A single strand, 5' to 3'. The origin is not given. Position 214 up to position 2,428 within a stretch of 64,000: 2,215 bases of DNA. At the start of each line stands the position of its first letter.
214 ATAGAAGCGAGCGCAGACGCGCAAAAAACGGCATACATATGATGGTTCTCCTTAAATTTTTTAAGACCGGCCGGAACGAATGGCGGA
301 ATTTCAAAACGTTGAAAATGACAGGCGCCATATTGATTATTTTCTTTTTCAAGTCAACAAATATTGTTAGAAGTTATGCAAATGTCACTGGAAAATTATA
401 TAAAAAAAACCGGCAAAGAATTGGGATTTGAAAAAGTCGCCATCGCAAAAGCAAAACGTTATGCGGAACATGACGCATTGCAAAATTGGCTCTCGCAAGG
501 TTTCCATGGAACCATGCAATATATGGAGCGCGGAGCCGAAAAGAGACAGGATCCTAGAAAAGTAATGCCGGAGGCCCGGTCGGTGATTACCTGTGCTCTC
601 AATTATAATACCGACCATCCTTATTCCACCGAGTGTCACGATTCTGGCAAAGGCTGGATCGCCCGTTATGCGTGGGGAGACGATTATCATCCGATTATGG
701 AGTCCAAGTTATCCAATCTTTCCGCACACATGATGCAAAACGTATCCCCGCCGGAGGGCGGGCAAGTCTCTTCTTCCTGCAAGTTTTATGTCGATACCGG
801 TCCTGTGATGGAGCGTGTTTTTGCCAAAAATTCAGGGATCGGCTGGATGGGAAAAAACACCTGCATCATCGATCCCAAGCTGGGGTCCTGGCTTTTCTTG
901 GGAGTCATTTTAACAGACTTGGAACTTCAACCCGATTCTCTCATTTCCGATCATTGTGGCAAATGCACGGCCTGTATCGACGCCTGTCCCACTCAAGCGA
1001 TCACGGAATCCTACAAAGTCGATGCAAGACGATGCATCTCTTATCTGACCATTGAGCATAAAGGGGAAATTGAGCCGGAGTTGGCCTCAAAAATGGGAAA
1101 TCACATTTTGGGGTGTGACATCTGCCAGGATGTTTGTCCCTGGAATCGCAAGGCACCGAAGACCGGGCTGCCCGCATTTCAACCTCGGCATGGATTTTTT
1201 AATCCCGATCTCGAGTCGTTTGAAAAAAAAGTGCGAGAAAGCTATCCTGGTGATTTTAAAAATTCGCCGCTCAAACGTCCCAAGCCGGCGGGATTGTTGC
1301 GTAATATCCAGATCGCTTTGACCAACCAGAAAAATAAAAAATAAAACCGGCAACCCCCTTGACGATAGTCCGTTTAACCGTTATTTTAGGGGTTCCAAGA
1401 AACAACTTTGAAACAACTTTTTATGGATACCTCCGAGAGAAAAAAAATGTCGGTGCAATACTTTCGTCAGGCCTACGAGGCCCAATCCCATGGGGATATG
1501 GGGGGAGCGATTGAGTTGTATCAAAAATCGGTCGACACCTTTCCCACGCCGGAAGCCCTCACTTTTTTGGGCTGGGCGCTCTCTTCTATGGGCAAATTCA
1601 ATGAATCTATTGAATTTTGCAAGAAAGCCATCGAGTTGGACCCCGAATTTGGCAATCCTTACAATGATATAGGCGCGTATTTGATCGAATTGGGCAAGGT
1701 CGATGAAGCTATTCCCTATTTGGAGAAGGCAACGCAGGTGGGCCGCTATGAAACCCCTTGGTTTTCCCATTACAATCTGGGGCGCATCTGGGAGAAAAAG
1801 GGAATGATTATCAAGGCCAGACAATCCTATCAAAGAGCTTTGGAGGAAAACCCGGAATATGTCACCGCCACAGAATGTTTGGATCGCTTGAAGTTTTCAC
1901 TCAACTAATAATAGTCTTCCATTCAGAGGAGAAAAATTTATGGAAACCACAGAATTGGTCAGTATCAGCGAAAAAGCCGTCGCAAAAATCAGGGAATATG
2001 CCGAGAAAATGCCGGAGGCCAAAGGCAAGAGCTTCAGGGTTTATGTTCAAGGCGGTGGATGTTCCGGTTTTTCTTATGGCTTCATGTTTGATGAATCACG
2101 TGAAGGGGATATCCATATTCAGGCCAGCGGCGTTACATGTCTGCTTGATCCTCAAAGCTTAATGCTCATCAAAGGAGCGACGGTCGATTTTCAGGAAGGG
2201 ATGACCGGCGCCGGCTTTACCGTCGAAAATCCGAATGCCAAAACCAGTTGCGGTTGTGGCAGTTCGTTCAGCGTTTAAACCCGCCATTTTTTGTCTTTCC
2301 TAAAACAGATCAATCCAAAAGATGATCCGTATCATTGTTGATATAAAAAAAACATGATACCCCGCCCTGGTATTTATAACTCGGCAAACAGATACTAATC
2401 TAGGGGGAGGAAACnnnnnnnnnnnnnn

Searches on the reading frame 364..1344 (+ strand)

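Call 3: search_protein_families(library=pfam, proteins=[window:364-1344:+], max_evalue=0.01)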
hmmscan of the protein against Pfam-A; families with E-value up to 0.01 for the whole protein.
window:364-1344:+ (326 aa): 8 families
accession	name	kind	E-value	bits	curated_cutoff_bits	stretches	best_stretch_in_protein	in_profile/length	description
PF13484.11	Fer4_16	-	1.1e-24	87.4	30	1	197-261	1-66/66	4Fe-4S double cluster binding domain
PF08331.15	QueG_DUF1730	-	1.9e-20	73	25.1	1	61-145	1-77/77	Epoxyqueuosine reductase QueG, DUF1730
PF00037.32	Fer4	-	2.3e-06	27.6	21.1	1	195-214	5-24/24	4Fe-4S binding domain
PF12838.12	Fer4_7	-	3.3e-06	27.9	27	1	197-261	1-51/52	4Fe-4S dicluster domain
PF13237.11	Fer4_10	-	1.3e-05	25.5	25.5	0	195-218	6-31/53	4Fe-4S dicluster domain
PF12797.12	Fer4_2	-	0.002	18.4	24.5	0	195-210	7-22/22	4Fe-4S binding domain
PF12798.12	Fer4_3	-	0.008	17.4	27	0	250-261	3-14/15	4Fe-4S binding domain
PF14697.11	Fer4_21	-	0.0091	16.5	35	0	195-260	5-53/59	4Fe-4S dicluster domain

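Call 4: search_protein_families(library=ncbifam, proteins=[window:364-1344:+], max_evalue=0.01)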
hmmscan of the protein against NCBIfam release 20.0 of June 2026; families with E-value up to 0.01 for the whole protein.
window:364-1344:+ (326 aa): 12 families
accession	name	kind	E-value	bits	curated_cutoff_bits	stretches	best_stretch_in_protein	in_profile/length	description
TIGR00276.1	TIGR00276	equivalog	3.9e-107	358.1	200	1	13-325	1-308/337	tRNA epoxyqueuosine(34) reductase QueG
TIGR02486.1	RDH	subfamily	1.2e-14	54.9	160.35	1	151-263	154-281/314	reductive dehalogenase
NF058577.1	FdxA_fam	equivalog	1.2e-06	28.6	65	1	194-226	5-40/52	4Fe-4S ferredoxin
NF033683.1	di_4Fe-4S_YfhL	equivalog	1.3e-05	25.4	86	1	193-226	4-40/80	YfhL family 4Fe-4S dicluster ferredoxin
NF038196.1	ferrodoxin_EFR1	subfamily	4.7e-05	23.5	75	1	195-215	211-231/242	EFR1 family ferrodoxin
NF005504.0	PRK07118.1-3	equivalog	0.0001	21.8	437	1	192-261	167-234/293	Fe-S cluster domain-containing protein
NF006221.0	PRK08348.1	subfamily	0.0022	17.7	124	0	195-216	74-95/136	NADH-plastoquinone oxidoreductase subunit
NF007204.0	PRK09625.1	equivalog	0.0043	17.1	125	0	196-264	59-107/133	pyruvate flavodoxin oxidoreductase subunit delta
TIGR01971.1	NuoI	subfamily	0.0049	16.4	113.05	0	197-221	82-106/121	NADH-quinone oxidoreductase, chain I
NF008369.0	PRK11168.1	equivalog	0.0064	15.4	278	0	193-261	10-73/401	anaerobic glycerol-3-phosphate dehydrogenase subunit C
NF041836.1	rnfB_Methano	equivalog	0.0086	15.5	445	0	155-260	137-230/265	Rnf electron transport complex subunit RnfB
TIGR02179.1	PorD_KorD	subfamily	0.0087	16.2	60.05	0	195-261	24-70/78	2-oxoacid:acceptor oxidoreductase, delta subunit, pyruvate/2-ketoisovalerate family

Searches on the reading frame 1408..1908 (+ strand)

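Call 3: search_protein_families(library=pfam, proteins=[window:1408-1908:+], max_evalue=0.01)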
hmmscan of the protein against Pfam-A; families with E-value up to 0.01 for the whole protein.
window:1408-1908:+ (166 aa): 15 families
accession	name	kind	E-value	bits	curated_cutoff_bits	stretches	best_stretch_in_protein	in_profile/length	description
PF00515.34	TPR_1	-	3.1e-26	90.5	27.8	3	48-81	1-34/34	Tetratricopeptide repeat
PF07719.23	TPR_2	-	2.2e-24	84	27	2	120-151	3-34/34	Tetratricopeptide repeat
PF13181.12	TPR_8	-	1.9e-22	77.9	25.7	3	49-80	2-33/34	Tetratricopeptide repeat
PF13431.12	TPR_17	-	1.9e-11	43.7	24.4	1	70-102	1-33/34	Tetratricopeptide repeat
PF13424.12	TPR_12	-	3.6e-11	43.5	30.1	1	84-146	5-73/77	Tetratricopeptide repeat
PF13414.12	TPR_11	-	4.3e-11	42.7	26.8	1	60-90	6-37/42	TPR repeat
PF13176.12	TPR_7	-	2e-10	40.4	27.9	1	50-83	1-34/36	Tetratricopeptide repeat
PF13374.12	TPR_10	-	2.7e-10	40.3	27.5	0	50-76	4-30/42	Tetratricopeptide repeat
PF13432.12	TPR_16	-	5.4e-10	40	32.7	2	90-150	5-63/65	Tetratricopeptide repeat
PF13174.12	TPR_6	-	1.4e-09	38.4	26.3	0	122-150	4-32/33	Tetratricopeptide repeat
PF13428.12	TPR_14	-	1.6e-09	37.9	23.5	0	88-113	7-32/44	Tetratricopeptide repeat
PF14559.12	TPR_19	-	7.4e-09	36.2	25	1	61-109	4-52/68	Tetratricopeptide repeat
PF04212.24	MIT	-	8.7e-05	23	30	0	15-45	4-34/66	MIT (microtubule interacting and transport) domain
PF24575.1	TPR_Slam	-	0.00026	21.8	35.2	0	17-47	49-79/104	Surface lipoprotein assembly modifier, N-terminal TPR repeats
PF12895.13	ANAPC3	-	0.00066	20.3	27.2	1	33-108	7-82/82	Anaphase-promoting complex, cyclosome, subunit 3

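Call 4: search_protein_families(library=ncbifam, proteins=[window:1408-1908:+], max_evalue=0.01)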
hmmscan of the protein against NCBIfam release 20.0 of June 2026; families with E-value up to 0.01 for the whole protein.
window:1408-1908:+ (166 aa): 17 families
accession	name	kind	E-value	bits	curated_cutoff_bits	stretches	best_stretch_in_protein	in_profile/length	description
TIGR02521.1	type_IV_pilW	equivalog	1.6e-15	57.3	154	1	13-163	36-180/234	type IV pilus biogenesis/stability protein PilW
NF033762.1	social_mot_Tgl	equivalog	1.6e-15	57.1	225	1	10-153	27-171/252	social motility TPR repeat lipoprotein Tgl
NF040959.1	MamA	equivalog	6e-11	42.2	200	1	8-152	33-173/204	magnetosome protein MamA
NF002725.1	PRK02603.1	equivalog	2e-10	41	143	1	6-97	26-121/173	photosystem I assembly protein Ycf3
NF047507.1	TPR_BatC_Lepto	exception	1.3e-09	37.9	175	1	85-161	62-139/214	TPR repeat-containing protein BatC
TIGR02917.1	PEP_TPR_lipo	equivalog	3.5e-09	35.1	312.2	1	121-161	468-508/899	XrtA/PEP-CTERM system TPR-repeat protein PrsT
NF047558.1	TPR_END_plus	domain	1.1e-08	34.9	32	0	121-152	2-33/56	TPR end-of-group domain-containing protein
NF033758.1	gliding_GltE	equivalog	6.9e-06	25.3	225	1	25-163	130-267/411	adventurous gliding motility TPR repeat lipoprotein GltE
NF033920.0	C39_PA2778_fam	equivalog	3e-05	23.6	150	1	11-111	152-253/255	PA2778 family cysteine peptidase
NF052312.1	T9SS_PorW_SprE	equivalog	4.2e-05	22.4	250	1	59-153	152-251/716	type IX secretion system periplasmic lipoprotein PorW/SprE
TIGR00990.1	3a0801s09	subfamily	7e-05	21.6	757.25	1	61-152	344-433/615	mitochondrial import receptor subunit TOM70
NF008391.2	PRK11189.1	equivalog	0.0004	20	250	0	49-102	100-153/297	lipoprotein NlpI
TIGR02795.1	tol_pal_ybgF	equivalog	0.0006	20.4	90.1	0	17-81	4-72/119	tol-pal system protein YbgF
TIGR04510.1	mod_pep_cyc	subfamily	0.0013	17.4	400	0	59-111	409-461/814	putative peptide modification system cyclase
NF046096.1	ABUW_2363_fam_LP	equivalog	0.0054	16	300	0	66-142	194-269/299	ABUW_2363 family tetratricopeptide repeat lipoprotein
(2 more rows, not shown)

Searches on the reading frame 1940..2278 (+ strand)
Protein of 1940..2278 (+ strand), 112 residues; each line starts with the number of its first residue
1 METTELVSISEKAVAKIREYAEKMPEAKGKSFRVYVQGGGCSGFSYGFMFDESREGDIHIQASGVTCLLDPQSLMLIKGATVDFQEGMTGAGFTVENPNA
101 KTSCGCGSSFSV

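Call 3: search_protein_families(library=pfam, proteins=[window:1940-2278:+], max_evalue=0.01)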
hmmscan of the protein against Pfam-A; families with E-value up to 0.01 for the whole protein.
window:1940-2278:+ (112 aa): 1 family
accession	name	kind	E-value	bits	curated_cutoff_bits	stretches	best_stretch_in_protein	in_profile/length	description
PF01521.26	Fe-S_biosyn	-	2.5e-16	60.3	26.3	1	8-107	4-109/110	Iron-sulphur cluster biosynthesis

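Call 4: search_protein_families(library=ncbifam, proteins=[window:1940-2278:+], max_evalue=0.01)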
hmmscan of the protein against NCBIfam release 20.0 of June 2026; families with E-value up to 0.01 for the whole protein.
window:1940-2278:+ (112 aa): 10 families
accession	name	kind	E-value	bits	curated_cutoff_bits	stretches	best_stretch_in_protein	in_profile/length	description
NF010147.0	PRK13623.1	equivalog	3.9e-36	123.7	117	1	4-112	7-115/115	iron-sulfur cluster insertion protein ErpA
TIGR00049.1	TIGR00049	subfamily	5.4e-32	110.1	58.8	1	7-112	1-106/106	iron-sulfur cluster assembly accessory protein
TIGR01997.1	sufA_proteo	equivalog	1.4e-21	76.7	136.2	1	7-112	3-107/107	Fe-S cluster assembly scaffold SufA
TIGR02011.1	IscA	equivalog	5.1e-21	74.9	150.6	1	8-112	2-105/105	iron-sulfur cluster assembly protein IscA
NF007049.0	PRK09502.1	equivalog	5.5e-18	65.1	181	1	7-112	3-107/107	iron-sulfur cluster assembly protein IscA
NF038090.1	IscA_HesB_Se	subfamily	1.1e-15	57.7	85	1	7-108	2-101/101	IscA/HesB family protein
NF007050.0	PRK09504.1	equivalog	1.7e-15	57.1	161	1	7-112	18-122/122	Fe-S cluster assembly scaffold SufA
TIGR03341.1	YhgI_GntY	equivalog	2.7e-07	30.6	269.35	1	7-102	1-97/190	Fe-S biogenesis protein NfuA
TIGR01911.1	HesB_rel_seleno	subfamily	2.8e-06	27.9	66.35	1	6-96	3-92/92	HesB-like protein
NF008392.0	PRK11190.1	equivalog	1.8e-05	24.8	268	1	7-102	2-98/192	Fe-S biogenesis protein NfuA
